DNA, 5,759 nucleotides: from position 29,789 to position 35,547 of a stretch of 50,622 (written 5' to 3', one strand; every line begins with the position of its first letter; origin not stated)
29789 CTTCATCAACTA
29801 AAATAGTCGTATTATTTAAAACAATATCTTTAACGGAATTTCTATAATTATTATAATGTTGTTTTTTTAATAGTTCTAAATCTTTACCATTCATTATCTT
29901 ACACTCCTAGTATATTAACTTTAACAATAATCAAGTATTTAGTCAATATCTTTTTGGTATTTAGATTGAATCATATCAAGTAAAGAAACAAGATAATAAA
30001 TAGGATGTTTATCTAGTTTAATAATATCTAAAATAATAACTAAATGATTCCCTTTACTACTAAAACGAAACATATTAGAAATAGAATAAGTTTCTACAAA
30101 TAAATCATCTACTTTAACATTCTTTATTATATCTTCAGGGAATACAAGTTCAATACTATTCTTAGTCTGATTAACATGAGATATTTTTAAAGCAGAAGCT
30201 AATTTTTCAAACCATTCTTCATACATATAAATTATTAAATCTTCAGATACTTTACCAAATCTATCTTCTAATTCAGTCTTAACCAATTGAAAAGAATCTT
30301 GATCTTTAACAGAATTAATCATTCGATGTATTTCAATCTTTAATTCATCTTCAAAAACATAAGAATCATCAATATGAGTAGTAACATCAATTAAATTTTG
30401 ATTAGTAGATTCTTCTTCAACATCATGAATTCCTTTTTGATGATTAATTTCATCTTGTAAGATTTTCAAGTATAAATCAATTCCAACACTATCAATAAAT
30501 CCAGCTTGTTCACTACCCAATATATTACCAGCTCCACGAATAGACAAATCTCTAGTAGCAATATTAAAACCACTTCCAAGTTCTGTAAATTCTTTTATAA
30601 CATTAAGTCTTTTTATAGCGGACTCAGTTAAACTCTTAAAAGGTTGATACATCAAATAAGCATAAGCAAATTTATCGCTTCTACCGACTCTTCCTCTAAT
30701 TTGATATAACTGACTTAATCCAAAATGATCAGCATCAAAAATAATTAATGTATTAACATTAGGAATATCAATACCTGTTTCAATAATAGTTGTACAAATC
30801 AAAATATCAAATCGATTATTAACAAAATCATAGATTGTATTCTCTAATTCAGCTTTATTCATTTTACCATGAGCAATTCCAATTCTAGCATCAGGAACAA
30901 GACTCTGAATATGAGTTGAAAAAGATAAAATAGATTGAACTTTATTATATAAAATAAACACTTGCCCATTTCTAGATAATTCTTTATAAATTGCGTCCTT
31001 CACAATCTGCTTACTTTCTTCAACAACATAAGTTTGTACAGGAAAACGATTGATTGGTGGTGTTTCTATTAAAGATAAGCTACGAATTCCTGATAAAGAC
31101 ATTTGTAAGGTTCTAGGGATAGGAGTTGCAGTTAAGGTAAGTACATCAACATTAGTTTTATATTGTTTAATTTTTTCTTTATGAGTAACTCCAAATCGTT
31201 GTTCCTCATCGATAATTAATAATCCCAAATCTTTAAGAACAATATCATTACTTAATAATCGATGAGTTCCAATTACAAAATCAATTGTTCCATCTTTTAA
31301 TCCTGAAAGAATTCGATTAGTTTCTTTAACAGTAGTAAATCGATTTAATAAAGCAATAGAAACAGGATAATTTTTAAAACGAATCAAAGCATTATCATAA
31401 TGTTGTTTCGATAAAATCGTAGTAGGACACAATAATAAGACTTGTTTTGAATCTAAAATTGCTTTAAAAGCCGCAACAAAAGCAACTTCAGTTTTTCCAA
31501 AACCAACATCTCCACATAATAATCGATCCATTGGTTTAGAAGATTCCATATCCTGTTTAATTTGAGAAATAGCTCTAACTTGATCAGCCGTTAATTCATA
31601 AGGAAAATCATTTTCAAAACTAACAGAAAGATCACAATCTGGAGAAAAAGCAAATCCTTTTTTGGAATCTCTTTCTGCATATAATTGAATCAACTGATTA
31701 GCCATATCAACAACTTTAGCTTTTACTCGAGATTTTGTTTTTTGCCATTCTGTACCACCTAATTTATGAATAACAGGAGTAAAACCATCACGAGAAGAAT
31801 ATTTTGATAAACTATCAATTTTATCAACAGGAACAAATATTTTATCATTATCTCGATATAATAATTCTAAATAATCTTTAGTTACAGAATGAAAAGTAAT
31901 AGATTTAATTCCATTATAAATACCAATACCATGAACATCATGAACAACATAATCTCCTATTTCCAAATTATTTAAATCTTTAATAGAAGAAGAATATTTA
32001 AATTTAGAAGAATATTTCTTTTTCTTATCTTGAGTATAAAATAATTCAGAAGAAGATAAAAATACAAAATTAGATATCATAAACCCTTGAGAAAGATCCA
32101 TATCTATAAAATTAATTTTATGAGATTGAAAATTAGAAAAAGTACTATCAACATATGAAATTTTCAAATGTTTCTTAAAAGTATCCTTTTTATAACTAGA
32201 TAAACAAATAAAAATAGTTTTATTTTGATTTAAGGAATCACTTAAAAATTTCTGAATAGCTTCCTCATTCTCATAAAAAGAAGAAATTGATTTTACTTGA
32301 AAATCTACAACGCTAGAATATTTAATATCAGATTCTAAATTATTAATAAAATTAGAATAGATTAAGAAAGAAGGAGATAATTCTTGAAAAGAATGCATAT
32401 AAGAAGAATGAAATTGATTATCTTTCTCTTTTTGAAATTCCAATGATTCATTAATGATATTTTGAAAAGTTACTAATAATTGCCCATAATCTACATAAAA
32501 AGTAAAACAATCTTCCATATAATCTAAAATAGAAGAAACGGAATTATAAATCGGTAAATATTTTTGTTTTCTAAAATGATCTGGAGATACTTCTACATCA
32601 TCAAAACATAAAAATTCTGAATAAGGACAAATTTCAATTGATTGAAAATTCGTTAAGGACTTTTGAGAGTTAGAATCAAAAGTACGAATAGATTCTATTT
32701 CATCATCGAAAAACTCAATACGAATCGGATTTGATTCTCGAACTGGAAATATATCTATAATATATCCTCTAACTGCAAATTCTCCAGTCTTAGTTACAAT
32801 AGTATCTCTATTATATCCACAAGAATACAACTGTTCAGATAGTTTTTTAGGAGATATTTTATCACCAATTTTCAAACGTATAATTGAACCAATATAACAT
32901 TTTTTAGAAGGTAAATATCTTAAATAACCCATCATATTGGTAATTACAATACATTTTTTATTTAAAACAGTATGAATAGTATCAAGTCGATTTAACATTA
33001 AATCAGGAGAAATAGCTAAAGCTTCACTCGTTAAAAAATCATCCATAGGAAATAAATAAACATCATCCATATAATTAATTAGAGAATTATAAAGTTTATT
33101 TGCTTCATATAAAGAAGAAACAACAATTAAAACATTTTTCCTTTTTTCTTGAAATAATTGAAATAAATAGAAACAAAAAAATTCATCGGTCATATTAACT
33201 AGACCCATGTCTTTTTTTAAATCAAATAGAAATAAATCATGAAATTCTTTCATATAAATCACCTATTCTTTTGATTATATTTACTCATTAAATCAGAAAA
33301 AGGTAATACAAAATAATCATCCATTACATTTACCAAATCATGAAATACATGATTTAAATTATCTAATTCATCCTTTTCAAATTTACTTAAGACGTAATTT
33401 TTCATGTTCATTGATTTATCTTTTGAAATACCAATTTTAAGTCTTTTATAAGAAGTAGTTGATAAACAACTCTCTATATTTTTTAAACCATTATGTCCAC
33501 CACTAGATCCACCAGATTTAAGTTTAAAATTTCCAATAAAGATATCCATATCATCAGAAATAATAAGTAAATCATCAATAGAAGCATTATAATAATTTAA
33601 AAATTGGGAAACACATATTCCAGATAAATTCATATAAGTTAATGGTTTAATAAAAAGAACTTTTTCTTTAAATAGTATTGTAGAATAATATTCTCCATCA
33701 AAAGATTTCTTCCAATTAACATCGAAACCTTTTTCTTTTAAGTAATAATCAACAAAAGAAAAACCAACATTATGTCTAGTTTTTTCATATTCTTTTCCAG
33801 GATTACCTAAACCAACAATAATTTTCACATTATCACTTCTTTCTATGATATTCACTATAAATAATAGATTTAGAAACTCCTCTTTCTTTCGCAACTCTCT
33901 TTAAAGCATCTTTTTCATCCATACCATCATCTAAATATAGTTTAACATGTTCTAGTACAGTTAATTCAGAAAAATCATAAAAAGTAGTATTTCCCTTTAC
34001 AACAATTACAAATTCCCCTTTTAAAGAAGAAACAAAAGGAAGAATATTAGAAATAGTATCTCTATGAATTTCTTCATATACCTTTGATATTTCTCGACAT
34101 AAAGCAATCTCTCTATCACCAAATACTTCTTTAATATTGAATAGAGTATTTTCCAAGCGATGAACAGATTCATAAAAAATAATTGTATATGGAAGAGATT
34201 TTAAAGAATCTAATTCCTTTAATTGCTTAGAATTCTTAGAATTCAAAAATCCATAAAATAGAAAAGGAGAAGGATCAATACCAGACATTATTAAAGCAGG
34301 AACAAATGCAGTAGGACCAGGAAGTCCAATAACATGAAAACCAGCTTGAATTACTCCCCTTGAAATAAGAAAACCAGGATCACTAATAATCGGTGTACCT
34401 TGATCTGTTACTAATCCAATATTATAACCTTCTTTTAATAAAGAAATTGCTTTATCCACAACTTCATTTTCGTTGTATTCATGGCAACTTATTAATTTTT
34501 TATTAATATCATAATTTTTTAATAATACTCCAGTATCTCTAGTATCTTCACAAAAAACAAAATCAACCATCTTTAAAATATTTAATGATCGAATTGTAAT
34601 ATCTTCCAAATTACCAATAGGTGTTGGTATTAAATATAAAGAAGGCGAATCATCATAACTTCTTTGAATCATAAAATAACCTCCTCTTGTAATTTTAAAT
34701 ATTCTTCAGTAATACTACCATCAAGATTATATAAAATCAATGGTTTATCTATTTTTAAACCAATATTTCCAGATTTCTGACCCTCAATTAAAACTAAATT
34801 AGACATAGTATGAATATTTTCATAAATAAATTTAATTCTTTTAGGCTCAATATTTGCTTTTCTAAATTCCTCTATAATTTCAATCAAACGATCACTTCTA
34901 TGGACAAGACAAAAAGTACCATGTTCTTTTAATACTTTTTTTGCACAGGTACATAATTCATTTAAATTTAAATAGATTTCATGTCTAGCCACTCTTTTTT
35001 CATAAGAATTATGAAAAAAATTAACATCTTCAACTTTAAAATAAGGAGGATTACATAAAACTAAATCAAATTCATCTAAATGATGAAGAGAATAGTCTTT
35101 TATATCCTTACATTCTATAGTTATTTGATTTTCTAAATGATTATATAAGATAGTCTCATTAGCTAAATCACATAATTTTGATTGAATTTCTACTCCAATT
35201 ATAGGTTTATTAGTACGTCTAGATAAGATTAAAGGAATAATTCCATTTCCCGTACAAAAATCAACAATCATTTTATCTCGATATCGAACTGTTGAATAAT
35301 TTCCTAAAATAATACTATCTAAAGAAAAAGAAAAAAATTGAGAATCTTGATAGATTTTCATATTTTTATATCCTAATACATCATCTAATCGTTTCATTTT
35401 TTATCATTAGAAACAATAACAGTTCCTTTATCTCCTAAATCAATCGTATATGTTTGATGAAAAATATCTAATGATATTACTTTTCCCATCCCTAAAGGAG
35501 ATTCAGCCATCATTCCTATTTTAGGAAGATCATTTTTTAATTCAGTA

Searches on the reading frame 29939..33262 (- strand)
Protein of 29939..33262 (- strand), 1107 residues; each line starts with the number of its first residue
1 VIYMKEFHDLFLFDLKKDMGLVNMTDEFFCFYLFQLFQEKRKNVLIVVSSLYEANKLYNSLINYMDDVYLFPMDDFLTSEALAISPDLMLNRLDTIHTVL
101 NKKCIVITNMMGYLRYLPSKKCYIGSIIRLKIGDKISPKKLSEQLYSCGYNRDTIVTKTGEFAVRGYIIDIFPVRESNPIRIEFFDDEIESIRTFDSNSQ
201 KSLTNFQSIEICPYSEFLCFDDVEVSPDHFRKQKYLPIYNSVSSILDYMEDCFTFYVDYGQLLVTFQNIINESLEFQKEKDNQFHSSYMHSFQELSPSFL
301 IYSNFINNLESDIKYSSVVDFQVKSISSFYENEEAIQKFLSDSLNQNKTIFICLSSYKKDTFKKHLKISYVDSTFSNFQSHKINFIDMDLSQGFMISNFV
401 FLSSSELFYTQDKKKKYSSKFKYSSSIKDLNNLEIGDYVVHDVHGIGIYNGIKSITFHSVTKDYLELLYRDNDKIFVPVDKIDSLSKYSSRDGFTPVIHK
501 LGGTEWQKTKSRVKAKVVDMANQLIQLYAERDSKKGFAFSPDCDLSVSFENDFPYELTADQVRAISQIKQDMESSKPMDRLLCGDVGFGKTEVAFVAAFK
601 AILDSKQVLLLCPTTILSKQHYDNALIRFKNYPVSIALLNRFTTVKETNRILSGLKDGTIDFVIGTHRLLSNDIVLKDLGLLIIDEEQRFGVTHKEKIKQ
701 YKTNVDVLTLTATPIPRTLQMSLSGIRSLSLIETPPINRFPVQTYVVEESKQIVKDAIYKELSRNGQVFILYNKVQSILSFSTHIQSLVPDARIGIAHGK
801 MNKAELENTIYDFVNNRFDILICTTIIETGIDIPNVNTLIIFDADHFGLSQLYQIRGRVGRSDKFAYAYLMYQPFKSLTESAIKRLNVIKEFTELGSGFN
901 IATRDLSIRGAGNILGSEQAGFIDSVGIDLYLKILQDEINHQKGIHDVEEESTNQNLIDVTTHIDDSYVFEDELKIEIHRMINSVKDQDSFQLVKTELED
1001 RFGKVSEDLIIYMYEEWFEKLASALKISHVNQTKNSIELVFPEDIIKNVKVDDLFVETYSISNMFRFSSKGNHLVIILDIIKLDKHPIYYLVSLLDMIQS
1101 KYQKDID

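Call 68: search_protein_families(library=pfam, proteins=[window:29939-33262:-])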
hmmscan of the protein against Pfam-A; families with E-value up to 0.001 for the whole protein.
window:29939-33262:- (1107 aa): 7 families
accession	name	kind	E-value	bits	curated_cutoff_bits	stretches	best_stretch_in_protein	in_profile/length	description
PF17757.6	UvrB_inter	-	3.3e-29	101.3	22.9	1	128-217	1-91/91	UvrB interaction domain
PF00271.37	Helicase_C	-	8.6e-23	81.1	23.5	1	756-862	8-109/110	Helicase conserved C-terminal domain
PF00270.35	DEAD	-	5.3e-22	78.8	26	1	558-720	1-165/167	DEAD/DEAH box helicase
PF02559.22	CarD_TRCF_RID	-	7.1e-20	71.3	23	1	433-489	1-57/57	CarD-like/TRCF RID domain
PF03461.20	TRCF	-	3.5e-11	43.7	25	1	959-1044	2-87/95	TRCF domain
PF04851.21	ResIII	-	1.2e-10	42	22.5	1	556-714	3-162/164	Type III restriction enzyme, res subunit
PF22590.2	Cas3-like_C_2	-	0.00021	22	27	0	765-863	2-105/106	CRISPR-associated nuclease/helicase Cas3, C-terminal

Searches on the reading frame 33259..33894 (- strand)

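Call 68: search_protein_families(library=pfam, proteins=[window:33259-33894:-])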
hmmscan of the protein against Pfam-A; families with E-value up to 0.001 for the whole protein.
window:33259-33894:- (211 aa): 1 family
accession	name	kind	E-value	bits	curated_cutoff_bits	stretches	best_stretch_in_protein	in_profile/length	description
PF01195.25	Pept_tRNA_hydro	-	2.3e-58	197.5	27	1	25-207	1-183/183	Peptidyl-tRNA hydrolase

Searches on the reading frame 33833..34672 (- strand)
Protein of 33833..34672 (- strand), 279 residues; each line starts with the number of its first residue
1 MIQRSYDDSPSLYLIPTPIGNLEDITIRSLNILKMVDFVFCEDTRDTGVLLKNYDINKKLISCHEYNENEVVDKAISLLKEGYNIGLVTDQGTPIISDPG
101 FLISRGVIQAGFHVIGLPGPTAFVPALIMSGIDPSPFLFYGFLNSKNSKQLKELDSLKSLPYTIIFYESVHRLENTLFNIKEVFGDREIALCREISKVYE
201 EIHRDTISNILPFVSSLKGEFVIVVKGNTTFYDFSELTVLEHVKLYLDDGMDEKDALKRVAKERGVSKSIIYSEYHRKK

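Call 68: search_protein_families(library=pfam, proteins=[window:33833-34672:-])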
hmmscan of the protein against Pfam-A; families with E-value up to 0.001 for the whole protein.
window:33833-34672:- (279 aa): 1 family
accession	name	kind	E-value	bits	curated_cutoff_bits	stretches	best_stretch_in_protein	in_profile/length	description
PF00590.25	TP_methylase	-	3.3e-23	83.2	27.8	1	12-210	2-211/212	Tetrapyrrole (Corrin/Porphyrin) Methylases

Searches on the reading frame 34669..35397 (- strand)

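Call 68: search_protein_families(library=pfam, proteins=[window:34669-35397:-])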
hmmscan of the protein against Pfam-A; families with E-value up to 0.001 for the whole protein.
window:34669-35397:- (242 aa): 9 families
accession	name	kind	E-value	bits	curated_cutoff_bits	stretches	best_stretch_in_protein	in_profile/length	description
PF05175.20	MTS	-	3e-09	37.2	23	1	40-169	31-143/170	Methyltransferase small domain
PF13649.12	Methyltransf_25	-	4.4e-07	31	27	1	44-125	1-82/97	Methyltransferase domain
PF07669.17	Eco57I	-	5.1e-06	27.1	25.3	1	100-193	69-164/171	Eco57I restriction-modification methylase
PF13847.12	Methyltransf_31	-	1.5e-05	25.1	27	1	43-176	6-123/145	Methyltransferase domain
PF01170.24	UPF0020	-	3.9e-05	23.9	22.3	1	62-168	75-168/197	RMKL-like, methyltransferase domain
PF02086.21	MethyltransfD12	-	6.2e-05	23.3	22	1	72-168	140-230/253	D12 class N6 adenine-specific DNA methyltransferase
PF01555.25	N6_N4_Mtase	-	9e-05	23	26.7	0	111-180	2-70/221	DNA methylase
PF02475.24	TRM5-TYW2_MTfase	-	0.00046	20.6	28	0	41-121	37-116/164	TRM5/TYW2 methyltransferase domain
PF06325.19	PrmA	-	0.00099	19.1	22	0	36-116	157-233/296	Ribosomal protein L11 methyltransferase (PrmA)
